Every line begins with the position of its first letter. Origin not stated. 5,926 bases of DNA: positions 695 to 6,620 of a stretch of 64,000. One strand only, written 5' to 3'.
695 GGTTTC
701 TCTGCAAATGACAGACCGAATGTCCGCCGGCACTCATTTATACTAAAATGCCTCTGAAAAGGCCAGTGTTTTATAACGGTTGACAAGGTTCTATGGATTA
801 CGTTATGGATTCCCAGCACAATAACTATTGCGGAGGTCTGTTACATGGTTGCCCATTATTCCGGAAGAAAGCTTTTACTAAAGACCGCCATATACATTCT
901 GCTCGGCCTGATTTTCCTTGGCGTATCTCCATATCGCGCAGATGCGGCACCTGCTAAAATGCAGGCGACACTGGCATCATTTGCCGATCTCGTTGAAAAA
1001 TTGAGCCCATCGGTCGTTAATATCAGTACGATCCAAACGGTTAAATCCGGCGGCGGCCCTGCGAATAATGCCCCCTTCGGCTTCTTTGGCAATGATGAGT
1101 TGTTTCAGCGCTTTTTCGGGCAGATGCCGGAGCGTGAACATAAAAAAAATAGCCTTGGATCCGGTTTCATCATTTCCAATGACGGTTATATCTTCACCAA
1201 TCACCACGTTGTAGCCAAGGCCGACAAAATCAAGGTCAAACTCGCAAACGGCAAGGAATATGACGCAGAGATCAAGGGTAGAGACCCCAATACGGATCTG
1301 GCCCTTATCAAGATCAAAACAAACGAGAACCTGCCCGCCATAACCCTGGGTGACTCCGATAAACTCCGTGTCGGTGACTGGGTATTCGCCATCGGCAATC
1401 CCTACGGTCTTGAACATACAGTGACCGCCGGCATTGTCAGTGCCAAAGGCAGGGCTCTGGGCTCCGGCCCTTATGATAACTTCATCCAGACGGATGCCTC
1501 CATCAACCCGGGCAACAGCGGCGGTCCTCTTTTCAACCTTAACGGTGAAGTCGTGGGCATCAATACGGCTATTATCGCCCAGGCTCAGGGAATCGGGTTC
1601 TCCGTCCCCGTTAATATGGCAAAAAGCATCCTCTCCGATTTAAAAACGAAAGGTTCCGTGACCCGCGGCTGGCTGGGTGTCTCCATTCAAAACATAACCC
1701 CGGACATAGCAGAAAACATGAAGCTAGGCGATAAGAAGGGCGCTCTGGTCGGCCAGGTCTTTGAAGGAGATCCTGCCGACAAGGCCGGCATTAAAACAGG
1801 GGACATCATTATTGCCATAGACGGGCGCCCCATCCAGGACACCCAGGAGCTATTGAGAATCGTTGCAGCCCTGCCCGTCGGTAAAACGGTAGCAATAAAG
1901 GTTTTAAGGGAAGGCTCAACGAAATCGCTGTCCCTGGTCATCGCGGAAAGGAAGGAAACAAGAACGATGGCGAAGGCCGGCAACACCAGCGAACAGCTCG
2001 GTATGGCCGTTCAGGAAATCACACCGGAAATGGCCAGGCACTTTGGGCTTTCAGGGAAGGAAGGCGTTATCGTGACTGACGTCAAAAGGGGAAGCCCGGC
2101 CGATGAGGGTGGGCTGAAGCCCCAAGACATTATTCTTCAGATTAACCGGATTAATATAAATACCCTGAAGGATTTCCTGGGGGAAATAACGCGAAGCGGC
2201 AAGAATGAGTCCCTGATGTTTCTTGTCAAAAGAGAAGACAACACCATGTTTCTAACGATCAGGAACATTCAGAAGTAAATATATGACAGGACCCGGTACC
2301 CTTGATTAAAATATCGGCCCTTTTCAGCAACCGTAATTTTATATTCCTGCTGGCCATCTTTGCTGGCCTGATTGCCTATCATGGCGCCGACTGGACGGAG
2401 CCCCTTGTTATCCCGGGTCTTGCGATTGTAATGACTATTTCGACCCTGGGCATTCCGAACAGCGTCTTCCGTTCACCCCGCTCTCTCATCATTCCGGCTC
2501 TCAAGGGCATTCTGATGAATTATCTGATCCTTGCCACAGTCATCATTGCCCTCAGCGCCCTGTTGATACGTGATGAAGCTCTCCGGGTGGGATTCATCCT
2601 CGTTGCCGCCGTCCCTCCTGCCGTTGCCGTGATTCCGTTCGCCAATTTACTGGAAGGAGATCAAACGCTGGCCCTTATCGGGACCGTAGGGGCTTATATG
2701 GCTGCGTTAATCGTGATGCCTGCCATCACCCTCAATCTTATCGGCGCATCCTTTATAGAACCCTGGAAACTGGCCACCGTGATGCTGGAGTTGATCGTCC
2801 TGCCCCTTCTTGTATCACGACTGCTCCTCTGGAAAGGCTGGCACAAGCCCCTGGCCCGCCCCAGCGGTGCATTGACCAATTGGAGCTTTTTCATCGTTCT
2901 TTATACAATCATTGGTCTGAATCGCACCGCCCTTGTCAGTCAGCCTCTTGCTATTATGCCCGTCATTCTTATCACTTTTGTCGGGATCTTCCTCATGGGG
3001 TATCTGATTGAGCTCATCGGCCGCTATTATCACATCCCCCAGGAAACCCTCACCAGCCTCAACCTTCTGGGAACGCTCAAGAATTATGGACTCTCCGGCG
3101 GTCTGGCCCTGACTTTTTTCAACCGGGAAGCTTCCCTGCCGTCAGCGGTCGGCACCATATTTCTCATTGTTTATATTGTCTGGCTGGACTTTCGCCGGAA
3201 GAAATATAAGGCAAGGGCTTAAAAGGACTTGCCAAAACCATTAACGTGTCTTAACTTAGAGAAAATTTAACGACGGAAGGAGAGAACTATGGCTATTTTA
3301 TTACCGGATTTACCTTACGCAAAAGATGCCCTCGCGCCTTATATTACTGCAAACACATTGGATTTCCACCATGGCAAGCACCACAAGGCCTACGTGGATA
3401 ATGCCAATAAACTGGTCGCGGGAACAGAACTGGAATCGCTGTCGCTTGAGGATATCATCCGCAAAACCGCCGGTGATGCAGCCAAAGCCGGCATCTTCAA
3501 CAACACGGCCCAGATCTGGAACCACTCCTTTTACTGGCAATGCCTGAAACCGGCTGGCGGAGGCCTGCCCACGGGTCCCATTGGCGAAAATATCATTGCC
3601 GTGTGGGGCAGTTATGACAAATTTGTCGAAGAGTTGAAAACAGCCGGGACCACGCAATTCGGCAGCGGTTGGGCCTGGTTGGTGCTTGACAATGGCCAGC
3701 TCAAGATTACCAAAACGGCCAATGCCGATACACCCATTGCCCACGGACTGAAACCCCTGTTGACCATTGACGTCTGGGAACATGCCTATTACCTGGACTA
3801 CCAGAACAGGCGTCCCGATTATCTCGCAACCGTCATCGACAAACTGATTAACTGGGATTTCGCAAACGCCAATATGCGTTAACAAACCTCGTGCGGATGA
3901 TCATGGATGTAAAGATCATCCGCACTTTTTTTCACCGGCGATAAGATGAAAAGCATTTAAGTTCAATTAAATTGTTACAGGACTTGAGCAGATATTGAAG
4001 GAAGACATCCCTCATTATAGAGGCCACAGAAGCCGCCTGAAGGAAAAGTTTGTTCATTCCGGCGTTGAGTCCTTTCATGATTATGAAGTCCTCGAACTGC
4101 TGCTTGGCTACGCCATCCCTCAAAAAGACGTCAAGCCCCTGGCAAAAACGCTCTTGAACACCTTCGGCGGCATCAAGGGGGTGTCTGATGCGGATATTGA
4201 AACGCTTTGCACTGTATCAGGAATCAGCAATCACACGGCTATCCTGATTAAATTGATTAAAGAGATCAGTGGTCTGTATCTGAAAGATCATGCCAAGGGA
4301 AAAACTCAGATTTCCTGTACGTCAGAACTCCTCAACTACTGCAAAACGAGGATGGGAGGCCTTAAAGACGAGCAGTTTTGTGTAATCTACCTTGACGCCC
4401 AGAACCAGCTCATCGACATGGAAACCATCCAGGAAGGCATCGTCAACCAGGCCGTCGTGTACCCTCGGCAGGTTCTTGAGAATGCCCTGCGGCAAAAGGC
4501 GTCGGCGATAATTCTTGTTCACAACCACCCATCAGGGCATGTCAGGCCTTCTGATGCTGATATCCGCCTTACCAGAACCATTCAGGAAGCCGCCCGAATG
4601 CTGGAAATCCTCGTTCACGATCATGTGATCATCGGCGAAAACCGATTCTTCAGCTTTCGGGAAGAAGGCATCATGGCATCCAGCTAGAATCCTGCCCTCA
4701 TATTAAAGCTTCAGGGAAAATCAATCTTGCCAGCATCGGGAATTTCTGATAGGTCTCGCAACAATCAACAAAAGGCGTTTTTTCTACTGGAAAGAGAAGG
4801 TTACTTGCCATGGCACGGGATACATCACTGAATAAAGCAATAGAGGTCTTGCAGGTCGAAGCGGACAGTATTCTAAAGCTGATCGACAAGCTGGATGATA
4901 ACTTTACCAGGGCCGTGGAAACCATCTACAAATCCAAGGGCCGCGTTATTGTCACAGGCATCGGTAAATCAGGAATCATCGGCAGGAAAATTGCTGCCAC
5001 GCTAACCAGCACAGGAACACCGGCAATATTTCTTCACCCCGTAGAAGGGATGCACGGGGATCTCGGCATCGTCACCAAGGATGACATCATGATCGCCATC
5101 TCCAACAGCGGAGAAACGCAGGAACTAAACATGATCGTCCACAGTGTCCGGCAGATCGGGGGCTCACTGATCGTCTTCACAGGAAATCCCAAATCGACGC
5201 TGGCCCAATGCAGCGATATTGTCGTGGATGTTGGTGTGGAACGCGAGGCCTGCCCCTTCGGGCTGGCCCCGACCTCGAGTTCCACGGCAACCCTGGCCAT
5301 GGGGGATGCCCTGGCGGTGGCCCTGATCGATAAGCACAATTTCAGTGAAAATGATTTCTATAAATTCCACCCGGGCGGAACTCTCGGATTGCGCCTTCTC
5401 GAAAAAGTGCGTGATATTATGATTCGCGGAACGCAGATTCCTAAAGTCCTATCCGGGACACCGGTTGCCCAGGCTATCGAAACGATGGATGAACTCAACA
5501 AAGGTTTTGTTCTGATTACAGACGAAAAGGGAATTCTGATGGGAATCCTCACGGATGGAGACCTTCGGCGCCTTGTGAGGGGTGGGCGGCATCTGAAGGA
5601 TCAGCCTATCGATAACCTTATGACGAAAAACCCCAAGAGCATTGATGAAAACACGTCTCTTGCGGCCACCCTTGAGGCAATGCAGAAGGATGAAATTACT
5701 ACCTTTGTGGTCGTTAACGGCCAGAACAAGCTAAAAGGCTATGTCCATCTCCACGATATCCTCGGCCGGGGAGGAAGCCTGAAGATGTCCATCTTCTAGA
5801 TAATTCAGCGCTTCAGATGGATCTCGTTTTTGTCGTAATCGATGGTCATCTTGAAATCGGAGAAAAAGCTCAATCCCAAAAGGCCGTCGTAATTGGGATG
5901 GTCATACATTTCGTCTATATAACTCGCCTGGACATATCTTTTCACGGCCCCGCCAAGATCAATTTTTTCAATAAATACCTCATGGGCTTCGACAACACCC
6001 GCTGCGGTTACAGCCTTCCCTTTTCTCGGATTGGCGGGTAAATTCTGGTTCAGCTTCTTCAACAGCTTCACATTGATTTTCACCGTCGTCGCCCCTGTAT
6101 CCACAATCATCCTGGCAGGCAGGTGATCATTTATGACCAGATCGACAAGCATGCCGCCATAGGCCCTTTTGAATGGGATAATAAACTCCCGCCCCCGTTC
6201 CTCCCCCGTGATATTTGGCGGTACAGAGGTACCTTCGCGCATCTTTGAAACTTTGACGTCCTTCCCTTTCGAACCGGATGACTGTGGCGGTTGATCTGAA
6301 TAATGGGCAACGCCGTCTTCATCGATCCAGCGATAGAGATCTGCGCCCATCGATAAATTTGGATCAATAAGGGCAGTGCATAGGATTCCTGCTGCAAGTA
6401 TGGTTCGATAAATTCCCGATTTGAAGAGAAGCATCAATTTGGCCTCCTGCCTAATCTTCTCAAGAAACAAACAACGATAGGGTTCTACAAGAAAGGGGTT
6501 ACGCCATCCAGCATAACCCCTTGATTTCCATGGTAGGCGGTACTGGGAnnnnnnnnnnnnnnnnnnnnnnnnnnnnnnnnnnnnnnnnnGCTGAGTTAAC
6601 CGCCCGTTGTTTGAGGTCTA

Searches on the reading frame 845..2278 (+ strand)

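Call 67: search_protein_families(library=pfam, proteins=[window:845-2278:+], max_evalue=0.00001)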
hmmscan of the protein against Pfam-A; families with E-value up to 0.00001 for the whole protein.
window:845-2278:+ (477 aa): 7 families
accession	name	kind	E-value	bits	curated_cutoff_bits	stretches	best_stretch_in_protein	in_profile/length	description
PF13365.12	Trypsin_2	-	7.8e-41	140.6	27.6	1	105-239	1-144/144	Trypsin-like peptidase domain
PF13180.12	PDZ_2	-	6.2e-31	107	27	2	276-364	2-78/80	PDZ domain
PF17820.7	PDZ_6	-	9.7e-25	86.5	27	2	304-355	4-54/54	PDZ domain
PF00089.32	Trypsin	-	8.6e-24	85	20.6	1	104-261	26-218/220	Trypsin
PF00595.29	PDZ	-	4.1e-20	72.4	23.2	2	271-353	7-80/81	PDZ domain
PF12812.13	PDZ_1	-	2e-08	34.6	28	0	384-445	10-69/78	PDZ-like domain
PF10459.15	Peptidase_S46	-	1.4e-06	27.7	22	0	103-125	47-69/698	Peptidase S46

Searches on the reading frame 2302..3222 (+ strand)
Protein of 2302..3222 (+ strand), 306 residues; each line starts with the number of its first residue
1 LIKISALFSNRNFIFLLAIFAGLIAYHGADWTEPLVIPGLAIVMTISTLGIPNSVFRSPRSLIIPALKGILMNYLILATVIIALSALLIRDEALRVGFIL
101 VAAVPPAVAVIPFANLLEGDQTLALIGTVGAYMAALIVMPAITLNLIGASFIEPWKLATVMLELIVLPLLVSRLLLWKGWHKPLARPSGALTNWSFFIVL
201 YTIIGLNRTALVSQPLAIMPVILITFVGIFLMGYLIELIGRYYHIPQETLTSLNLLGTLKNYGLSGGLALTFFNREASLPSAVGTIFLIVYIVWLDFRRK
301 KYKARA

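Call 67: search_protein_families(library=pfam, proteins=[window:2302-3222:+], max_evalue=0.00001)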
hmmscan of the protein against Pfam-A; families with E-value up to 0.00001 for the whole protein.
window:2302-3222:+ (306 aa): 1 family
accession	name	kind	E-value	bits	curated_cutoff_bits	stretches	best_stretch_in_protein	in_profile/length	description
PF01758.21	SBF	-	8.1e-07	29.3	24.3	1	44-204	8-178/191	Sodium Bile acid symporter family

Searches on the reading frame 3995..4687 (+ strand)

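Call 67: search_protein_families(library=pfam, proteins=[window:3995-4687:+], max_evalue=0.00001)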
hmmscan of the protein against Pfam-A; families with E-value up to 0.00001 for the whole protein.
window:3995-4687:+ (230 aa): 2 families
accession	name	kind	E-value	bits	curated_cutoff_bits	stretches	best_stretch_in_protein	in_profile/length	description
PF04002.20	RadC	-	8.8e-45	152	22.1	1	107-225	2-120/121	RadC-like JAB domain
PF20582.4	UPF0758_N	-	2.9e-09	37.3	27.1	1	13-82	8-76/77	UPF0758 N-terminal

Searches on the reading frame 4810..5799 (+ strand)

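Call 67: search_protein_families(library=pfam, proteins=[window:4810-5799:+], max_evalue=0.00001)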
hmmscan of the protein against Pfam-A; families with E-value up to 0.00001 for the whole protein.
window:4810-5799:+ (329 aa): 2 families
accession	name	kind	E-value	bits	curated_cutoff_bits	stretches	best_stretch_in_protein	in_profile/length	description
PF01380.27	SIS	-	1.4e-28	99.7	25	1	39-171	2-131/131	SIS domain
PF00571.33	CBS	-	6.8e-21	74.8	24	2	269-318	3-52/57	CBS domain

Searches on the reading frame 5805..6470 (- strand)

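Call 67: search_protein_families(library=pfam, proteins=[window:5805-6470:-], max_evalue=0.00001)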
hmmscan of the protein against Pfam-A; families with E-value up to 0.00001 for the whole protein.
window:5805-6470:- (221 aa): 3 families
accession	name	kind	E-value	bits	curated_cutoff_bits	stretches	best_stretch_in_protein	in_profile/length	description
PF13975.11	gag-asp_proteas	-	5.3e-16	59.4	28.2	1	109-204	1-91/92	gag-polyprotein putative aspartyl protease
PF13650.11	Asp_protease_2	-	1e-15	58.6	24.3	1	109-202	1-90/90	Aspartyl protease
PF13511.11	DUF4124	-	3.5e-10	40.4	22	1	39-76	8-44/56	Domain of unknown function (DUF4124)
